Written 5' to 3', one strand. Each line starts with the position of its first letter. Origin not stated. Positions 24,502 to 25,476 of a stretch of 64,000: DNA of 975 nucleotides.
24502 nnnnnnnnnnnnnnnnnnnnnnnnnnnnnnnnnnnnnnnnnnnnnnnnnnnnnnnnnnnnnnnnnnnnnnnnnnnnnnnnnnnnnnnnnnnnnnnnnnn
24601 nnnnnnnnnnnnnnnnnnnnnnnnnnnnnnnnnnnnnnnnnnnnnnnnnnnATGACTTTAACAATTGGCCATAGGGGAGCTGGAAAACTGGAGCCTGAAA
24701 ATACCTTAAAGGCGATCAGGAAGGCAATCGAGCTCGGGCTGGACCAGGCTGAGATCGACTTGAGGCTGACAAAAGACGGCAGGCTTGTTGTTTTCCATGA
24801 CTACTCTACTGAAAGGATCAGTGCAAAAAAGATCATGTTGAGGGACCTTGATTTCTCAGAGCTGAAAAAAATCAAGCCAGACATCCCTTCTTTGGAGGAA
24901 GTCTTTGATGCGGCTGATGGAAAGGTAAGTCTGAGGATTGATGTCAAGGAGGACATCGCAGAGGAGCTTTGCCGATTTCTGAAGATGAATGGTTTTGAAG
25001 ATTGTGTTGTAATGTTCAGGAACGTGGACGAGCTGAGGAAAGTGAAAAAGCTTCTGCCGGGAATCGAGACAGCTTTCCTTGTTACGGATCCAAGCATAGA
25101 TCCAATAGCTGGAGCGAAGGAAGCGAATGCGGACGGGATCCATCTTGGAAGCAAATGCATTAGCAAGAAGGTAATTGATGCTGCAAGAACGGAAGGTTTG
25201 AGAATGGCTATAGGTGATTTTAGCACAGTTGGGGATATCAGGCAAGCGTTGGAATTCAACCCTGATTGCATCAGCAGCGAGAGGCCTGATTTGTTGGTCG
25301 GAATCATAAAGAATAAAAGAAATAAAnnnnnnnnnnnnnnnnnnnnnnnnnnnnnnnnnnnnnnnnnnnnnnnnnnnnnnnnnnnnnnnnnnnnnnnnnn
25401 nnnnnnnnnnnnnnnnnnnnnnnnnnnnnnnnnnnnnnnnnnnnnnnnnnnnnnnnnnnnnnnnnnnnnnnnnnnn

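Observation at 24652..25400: Glycerophosphodiester phosphodiesterase domain translationally fused (no stop codon) to the N-terminus of CarB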

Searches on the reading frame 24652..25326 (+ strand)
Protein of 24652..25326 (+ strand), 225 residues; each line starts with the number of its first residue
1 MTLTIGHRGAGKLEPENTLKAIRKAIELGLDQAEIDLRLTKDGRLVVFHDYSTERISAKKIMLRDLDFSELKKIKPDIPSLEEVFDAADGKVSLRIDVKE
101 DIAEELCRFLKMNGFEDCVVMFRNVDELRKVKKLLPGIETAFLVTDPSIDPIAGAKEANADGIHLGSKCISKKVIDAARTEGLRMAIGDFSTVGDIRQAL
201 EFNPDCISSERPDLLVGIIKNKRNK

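Call 4: search_protein_families(library=ncbifam, proteins=[window:24652-25326:+])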
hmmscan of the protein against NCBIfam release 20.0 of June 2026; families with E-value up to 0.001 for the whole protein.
window:24652-25326:+ (225 aa): 4 families
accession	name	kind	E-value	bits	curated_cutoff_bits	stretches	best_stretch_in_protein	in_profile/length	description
NF006989.0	PRK09454.1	equivalog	5.5e-18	65.2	264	1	4-74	12-82/251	glycerophosphodiester phosphodiesterase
NF053857.1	LysphglycPlipDStph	equivalog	1.5e-11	44.1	450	1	6-74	50-118/305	lysophosphatidylglycerol phospholipase D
NF008354.0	PRK11143.1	equivalog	4.4e-08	32.4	254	1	3-56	32-85/359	glycerophosphodiester phosphodiesterase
NF041304.3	AvrBs2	equivalog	1.3e-05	23.4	1000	1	15-73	285-345/716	type III secretion system effector avirulence protein AvrBs2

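Call 5: find_homologous_proteins(query=window:24652-25326:+, max_evalue=0.001)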
Query window:24652-25326:+ (225 aa): 721 proteins with E <= 0.001 among 1298 candidates; the best 120 are listed.
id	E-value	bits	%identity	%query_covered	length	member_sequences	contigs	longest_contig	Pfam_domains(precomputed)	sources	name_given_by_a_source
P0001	6.7e-99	348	74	97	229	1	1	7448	PF03009.24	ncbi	-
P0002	1.1e-31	128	37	98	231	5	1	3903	PF03009.24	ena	-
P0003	1.1e-31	128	38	99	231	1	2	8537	PF03009.24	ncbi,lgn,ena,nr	ncbi:MAG TPA: glycerophosphodiester phosphodiesterase family protein [Candidatus Nanoarchaeia archae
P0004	2.4e-31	127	34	99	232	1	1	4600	PF03009.24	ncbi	-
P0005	3.2e-31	127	37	99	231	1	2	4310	PF03009.24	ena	-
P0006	1.7e-30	124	33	99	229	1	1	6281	PF03009.24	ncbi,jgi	ncbi:MAG: glycerophosphodiester phosphodiesterase family protein [Deltaproteobacteria bacterium]|jgi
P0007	2.2e-30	124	34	99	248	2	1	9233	PF13653.13,PF03009.24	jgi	-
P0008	2.9e-30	124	35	98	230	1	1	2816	PF03009.24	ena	-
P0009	7.8e-30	122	35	98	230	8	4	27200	PF03009.24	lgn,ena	-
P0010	8.4e-30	122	33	98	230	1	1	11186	PF03009.24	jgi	jgi:glycerophosphoryl diester phosphodiesterase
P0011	1.0e-29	122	33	98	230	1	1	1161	PF03009.24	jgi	jgi:glycerophosphoryl diester phosphodiesterase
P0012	1.3e-29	121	34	98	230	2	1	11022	PF03009.24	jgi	jgi:glycerophosphoryl diester phosphodiesterase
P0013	1.3e-29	121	33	98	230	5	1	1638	PF03009.24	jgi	jgi:glycerophosphoryl diester phosphodiesterase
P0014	1.6e-29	121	35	98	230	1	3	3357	PF03009.24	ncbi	-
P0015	3.5e-29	120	36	96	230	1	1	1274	PF03009.24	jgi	jgi:glycerophosphoryl diester phosphodiesterase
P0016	4.4e-29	120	35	97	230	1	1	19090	PF03009.24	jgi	jgi:glycerophosphoryl diester phosphodiesterase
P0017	8.3e-29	119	32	99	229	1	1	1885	PF03009.24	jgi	jgi:glycerophosphoryl diester phosphodiesterase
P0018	1.3e-28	118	34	98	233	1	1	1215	PF03009.24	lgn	-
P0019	1.3e-28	118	33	100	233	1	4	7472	PF03009.24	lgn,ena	-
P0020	1.4e-28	118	34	98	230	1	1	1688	PF03009.24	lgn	-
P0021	1.9e-28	118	31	98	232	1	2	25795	PF03009.24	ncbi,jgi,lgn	jgi:glycerophosphoryl diester phosphodiesterase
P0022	2.2e-28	117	32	100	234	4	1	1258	PF03009.24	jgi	-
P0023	2.2e-28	117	31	99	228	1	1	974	PF03009.24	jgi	jgi:glycerophosphoryl diester phosphodiesterase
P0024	2.4e-28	117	32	97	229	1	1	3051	PF03009.24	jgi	jgi:glycerophosphoryl diester phosphodiesterase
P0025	2.6e-28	117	33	95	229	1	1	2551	PF03009.24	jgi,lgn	jgi:glycerophosphoryl diester phosphodiesterase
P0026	2.8e-28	117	33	99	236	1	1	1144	PF03009.24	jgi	jgi:glycerophosphoryl diester phosphodiesterase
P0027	2.9e-28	117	34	98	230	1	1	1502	PF03009.24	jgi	-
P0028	3.1e-28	117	34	99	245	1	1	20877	PF03009.24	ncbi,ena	-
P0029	3.3e-28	117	33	99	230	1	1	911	PF03009.24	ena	-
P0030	3.3e-28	117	30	98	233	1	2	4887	PF03009.24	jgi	jgi:glycerophosphoryl diester phosphodiesterase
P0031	3.3e-28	117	32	99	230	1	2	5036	PF03009.24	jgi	-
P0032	3.4e-28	117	34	97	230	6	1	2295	PF03009.24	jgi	-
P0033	3.5e-28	117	31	98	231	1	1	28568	PF03009.24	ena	-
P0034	3.6e-28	117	32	100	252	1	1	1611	PF03009.24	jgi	jgi:glycerophosphoryl diester phosphodiesterase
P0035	3.6e-28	117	32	98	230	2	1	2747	PF03009.24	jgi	jgi:glycerophosphoryl diester phosphodiesterase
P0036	4.4e-28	116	33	94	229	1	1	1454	PF03009.24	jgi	-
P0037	5.0e-28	116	33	97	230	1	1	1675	PF03009.24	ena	-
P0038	6.6e-28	116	33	98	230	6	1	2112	PF03009.24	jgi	jgi:glycerophosphoryl diester phosphodiesterase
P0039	7.7e-28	116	31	98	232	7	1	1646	PF03009.24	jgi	jgi:glycerophosphoryl diester phosphodiesterase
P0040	8.1e-28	116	31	98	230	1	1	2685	PF03009.24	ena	-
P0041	8.2e-28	116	31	99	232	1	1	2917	PF03009.24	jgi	jgi:glycerophosphoryl diester phosphodiesterase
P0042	8.7e-28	115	30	99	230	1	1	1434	PF03009.24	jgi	jgi:glycerophosphoryl diester phosphodiesterase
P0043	9.0e-28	115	33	99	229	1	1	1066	PF03009.24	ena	-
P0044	1.1e-27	115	33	97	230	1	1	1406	PF03009.24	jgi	jgi:glycerophosphoryl diester phosphodiesterase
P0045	1.2e-27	115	31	99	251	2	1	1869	PF03009.24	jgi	jgi:glycerophosphoryl diester phosphodiesterase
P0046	1.2e-27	115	30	99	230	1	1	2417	PF03009.24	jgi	jgi:glycerophosphoryl diester phosphodiesterase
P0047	1.4e-27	115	32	99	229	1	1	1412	PF03009.24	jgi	-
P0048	1.5e-27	115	31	99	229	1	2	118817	PF03009.24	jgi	jgi:glycerophosphoryl diester phosphodiesterase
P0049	1.7e-27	115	34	97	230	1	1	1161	PF03009.24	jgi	jgi:glycerophosphoryl diester phosphodiesterase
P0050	1.7e-27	115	33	96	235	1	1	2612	PF03009.24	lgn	-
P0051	1.8e-27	114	31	99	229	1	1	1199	PF03009.24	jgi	jgi:glycerophosphoryl diester phosphodiesterase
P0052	2.0e-27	114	34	97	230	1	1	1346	PF03009.24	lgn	-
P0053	2.3e-27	114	32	97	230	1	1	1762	PF13653.13,PF03009.24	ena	-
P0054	2.3e-27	114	33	99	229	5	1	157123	PF03009.24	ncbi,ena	-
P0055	2.6e-27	114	32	94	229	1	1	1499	PF03009.24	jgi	-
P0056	2.7e-27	114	30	99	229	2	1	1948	PF03009.24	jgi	jgi:glycerophosphoryl diester phosphodiesterase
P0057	2.7e-27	114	32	100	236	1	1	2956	PF03009.24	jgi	jgi:glycerophosphoryl diester phosphodiesterase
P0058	2.8e-27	114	33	95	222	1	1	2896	PF03009.24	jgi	-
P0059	3.9e-27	113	33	96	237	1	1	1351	PF03009.24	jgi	jgi:glycerophosphoryl diester phosphodiesterase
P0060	4.0e-27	113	31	99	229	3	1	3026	PF03009.24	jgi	jgi:glycerophosphoryl diester phosphodiesterase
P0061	4.9e-27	113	30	99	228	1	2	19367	PF03009.24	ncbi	-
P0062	4.9e-27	113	32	98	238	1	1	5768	PF03009.24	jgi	jgi:glycerophosphoryl diester phosphodiesterase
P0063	5.5e-27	113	33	100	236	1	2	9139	PF13653.13,PF03009.24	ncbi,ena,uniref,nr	ncbi:MAG: Glycerophosphoryl diester phosphodiesterase [uncultured Rubrobacteraceae bacterium]|uniref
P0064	5.6e-27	113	32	98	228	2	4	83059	PF03009.24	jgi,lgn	jgi:glycerophosphoryl diester phosphodiesterase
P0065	5.9e-27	113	31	99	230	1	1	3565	PF03009.24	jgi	-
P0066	6.5e-27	113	31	98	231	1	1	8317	PF03009.24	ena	-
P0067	6.6e-27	113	34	97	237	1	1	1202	PF03009.24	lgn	-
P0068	6.6e-27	113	32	99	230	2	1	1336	PF03009.24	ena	-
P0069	6.9e-27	113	31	99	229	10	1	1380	PF03009.24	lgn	-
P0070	9.0e-27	112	31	98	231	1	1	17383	PF03009.24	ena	-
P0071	9.0e-27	112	31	98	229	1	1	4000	PF03009.24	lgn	-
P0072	9.3e-27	112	32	94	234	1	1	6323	PF03009.24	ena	-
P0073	9.5e-27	112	31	99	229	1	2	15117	PF03009.24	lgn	-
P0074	1.2e-26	112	32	98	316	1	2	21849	PF03009.24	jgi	-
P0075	1.2e-26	112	33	99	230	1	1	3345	PF03009.24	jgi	jgi:glycerophosphoryl diester phosphodiesterase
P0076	1.2e-26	112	30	100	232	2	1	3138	PF03009.24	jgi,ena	-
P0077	1.5e-26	111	31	98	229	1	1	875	PF03009.24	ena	-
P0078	1.7e-26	111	32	100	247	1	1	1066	PF03009.24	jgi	jgi:glycerophosphoryl diester phosphodiesterase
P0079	1.8e-26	111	35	91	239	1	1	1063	PF13653.13,PF03009.24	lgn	-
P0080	2.2e-26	111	32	99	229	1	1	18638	PF03009.24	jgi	jgi:glycerophosphoryl diester phosphodiesterase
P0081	2.3e-26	111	32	94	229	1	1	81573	PF03009.24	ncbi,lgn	ncbi:MAG: glycerophosphodiester phosphodiesterase [Thermodesulfobacteriota bacterium]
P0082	2.5e-26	111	32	98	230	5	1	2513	PF03009.24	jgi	jgi:glycerophosphoryl diester phosphodiesterase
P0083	2.7e-26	111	32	99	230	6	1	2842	PF03009.24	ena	-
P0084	2.8e-26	111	31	100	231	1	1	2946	PF03009.24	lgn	-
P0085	2.9e-26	111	32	99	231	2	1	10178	PF03009.24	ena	-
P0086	2.9e-26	111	31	98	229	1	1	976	PF03009.24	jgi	-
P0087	3.1e-26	110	30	99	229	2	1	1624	PF03009.24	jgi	jgi:glycerophosphoryl diester phosphodiesterase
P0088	4.0e-26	110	32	98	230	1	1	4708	PF03009.24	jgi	jgi:glycerophosphoryl diester phosphodiesterase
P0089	4.2e-26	110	32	99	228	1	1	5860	PF03009.24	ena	-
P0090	4.2e-26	110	31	98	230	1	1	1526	PF03009.24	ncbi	-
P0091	4.3e-26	110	32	98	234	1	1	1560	PF03009.24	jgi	jgi:glycerophosphoryl diester phosphodiesterase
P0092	4.5e-26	110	32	95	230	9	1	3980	PF03009.24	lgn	-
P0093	5.1e-26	110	32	100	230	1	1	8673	PF03009.24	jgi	jgi:glycerophosphoryl diester phosphodiesterase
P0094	5.6e-26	110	31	98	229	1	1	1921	PF03009.24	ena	-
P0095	6.9e-26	109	29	99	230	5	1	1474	PF03009.24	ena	-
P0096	1.2e-25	109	32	98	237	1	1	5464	PF03009.24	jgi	jgi:glycerophosphoryl diester phosphodiesterase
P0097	1.4e-25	108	32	99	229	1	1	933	PF03009.24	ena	-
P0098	1.5e-25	108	30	99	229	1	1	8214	PF03009.24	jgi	jgi:glycerophosphoryl diester phosphodiesterase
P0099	1.5e-25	108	32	99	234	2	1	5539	PF03009.24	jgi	jgi:glycerophosphoryl diester phosphodiesterase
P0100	1.6e-25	108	31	98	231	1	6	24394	PF03009.24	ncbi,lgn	-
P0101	1.6e-25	108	33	96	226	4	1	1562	PF13653.13,PF03009.24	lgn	-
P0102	1.7e-25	108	30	98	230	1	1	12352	PF03009.24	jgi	jgi:glycerophosphoryl diester phosphodiesterase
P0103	2.2e-25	108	31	99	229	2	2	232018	PF13653.13,PF03009.24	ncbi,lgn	-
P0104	2.2e-25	108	32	98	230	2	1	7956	PF03009.24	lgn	-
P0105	2.3e-25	108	33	99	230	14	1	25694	PF03009.24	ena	-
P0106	3.0e-25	107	33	98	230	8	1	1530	PF03009.24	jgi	jgi:glycerophosphoryl diester phosphodiesterase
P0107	3.2e-25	107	30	98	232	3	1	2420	PF03009.24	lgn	-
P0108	3.3e-25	107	31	98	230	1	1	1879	PF03009.24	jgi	-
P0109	3.4e-25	107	31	100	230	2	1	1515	PF03009.24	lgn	-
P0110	3.6e-25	107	29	99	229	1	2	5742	PF03009.24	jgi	jgi:glycerophosphoryl diester phosphodiesterase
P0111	3.8e-25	107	32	100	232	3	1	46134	PF03009.24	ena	-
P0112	4.5e-25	107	29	99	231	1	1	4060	PF03009.24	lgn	-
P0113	5.8e-25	106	29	97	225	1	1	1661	PF03009.24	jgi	jgi:glycerophosphoryl diester phosphodiesterase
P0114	6.2e-25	106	31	99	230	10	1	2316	PF03009.24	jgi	-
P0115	6.9e-25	106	32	99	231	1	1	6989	PF03009.24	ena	-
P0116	8.5e-25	106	29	99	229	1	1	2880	PF03009.24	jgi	jgi:glycerophosphoryl diester phosphodiesterase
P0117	1.2e-24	105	30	99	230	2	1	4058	PF03009.24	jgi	jgi:glycerophosphoryl diester phosphodiesterase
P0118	1.4e-24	105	30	99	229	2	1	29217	PF03009.24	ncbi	-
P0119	1.4e-24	105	31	94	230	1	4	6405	PF03009.24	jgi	jgi:glycerophosphoryl diester phosphodiesterase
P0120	1.6e-24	105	32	100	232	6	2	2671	PF13653.13,PF03009.24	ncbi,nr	ncbi:MAG: glycerophosphodiester phosphodiesterase [Actinomycetota bacterium]|nr:glycerophosphodieste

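Call 7: find_encoding_contigs(protein=P0001, flank=10000, max_places=6)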
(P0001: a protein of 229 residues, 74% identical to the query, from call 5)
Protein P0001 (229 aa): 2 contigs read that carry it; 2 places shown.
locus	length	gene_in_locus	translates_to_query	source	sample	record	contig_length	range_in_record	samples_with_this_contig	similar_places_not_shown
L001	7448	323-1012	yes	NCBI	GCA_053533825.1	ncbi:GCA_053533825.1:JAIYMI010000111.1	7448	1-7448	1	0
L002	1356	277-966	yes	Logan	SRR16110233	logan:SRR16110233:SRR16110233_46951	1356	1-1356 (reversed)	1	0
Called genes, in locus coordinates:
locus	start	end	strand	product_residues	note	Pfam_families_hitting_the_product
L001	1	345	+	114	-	?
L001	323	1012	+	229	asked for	PF03009:GDPD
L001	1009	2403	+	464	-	PF14528:LAGLIDADG_3 (faint)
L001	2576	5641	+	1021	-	PF25596:CPSase_L_D1, PF02222:ATP-grasp, PF02786:CPSase_L_D2, PF07478:Dala_Dala_lig_C, PF02787:CPSase_L_D3, PF25596:CPSase_L_D1, PF02222:ATP-grasp, PF02786:CPSase_L_D2, +5 more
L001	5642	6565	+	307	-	PF01180:DHO_dh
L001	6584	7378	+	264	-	PF00175:NAD_binding_1, PF10418:DHODB_Fe-S_bind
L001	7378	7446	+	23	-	?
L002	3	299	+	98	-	?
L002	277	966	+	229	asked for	PF03009:GDPD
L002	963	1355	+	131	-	?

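Call 13: find_related_loci(query=window:24652-25326:+, collection=genome_contigs, flank=6000)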
Query window:24652-25326:+ (225 aa) in genome_contigs; peptide patterns used: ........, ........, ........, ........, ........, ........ (x = any residue, [..] = any of these).
401 stretches matched a pattern; 1 encode a relative of the query (tblastn E <= 1e-3); 1 distinct loci.
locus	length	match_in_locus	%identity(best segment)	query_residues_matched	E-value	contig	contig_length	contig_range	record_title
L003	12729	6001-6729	27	1-224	8e-23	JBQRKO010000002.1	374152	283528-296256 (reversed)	Niallia sp. 01092 2, whole genome shotgun sequence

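Call 14: find_related_loci(query=window:24652-25326:+, collection=metagenome_contigs, flank=6000)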
Query window:24652-25326:+ (225 aa) in metagenome_contigs; peptide patterns used: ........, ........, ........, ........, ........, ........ (x = any residue, [..] = any of these).
405 stretches matched a pattern; 1 encode a relative of the query (tblastn E <= 1e-3); 1 distinct loci.
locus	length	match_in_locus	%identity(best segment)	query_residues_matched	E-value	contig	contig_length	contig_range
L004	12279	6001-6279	34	1-99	1e-10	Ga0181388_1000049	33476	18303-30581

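Call 23: find_encoding_contigs(protein=P0028, flank=8000, max_places=3)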
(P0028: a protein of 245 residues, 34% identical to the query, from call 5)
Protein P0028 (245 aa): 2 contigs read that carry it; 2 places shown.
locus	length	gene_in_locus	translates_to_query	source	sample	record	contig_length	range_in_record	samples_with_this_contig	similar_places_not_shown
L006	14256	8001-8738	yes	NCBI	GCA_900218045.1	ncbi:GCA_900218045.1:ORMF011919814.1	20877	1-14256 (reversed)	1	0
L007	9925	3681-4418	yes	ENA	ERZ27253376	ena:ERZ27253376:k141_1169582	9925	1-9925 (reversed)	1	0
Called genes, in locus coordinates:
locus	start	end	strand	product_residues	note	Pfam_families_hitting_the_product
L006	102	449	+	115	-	-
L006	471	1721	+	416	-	PF00764:Arginosuc_synth, PF20979:Arginosuc_syn_C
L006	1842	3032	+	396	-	PF00206:Lyase_1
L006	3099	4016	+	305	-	PF02729:OTCace_N, PF00185:OTCace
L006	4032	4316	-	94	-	-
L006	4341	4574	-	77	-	PF10884:DUF2683 (weak)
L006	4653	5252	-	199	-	PF00578:AhpC-TSA, PF08534:Redoxin, PF00085:Thioredoxin, PF13098:Thioredoxin_2 (weak), PF13905:Thioredoxin_8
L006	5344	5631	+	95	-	-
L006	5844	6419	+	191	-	PF00561:Abhydrolase_1 (faint), PF06821:Ser_hydrolase, PF12146:Hydrolase_4 (faint), PF12697:Abhydrolase_6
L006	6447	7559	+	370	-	PF00988:CPSase_sm_chain, PF00117:GATase, PF07722:Peptidase_C26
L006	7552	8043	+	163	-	PF00293:NUDIX (weak)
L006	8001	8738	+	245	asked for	PF03009:GDPD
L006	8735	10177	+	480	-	PF18780:HNH_repeat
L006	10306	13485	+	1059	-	PF25596:CPSase_L_D1, PF02222:ATP-grasp, PF02786:CPSase_L_D2, PF07478:Dala_Dala_lig_C, PF02787:CPSase_L_D3, PF25596:CPSase_L_D1, PF02786:CPSase_L_D2, PF02222:ATP-grasp, +4 more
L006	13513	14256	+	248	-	?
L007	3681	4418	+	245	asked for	PF03009:GDPD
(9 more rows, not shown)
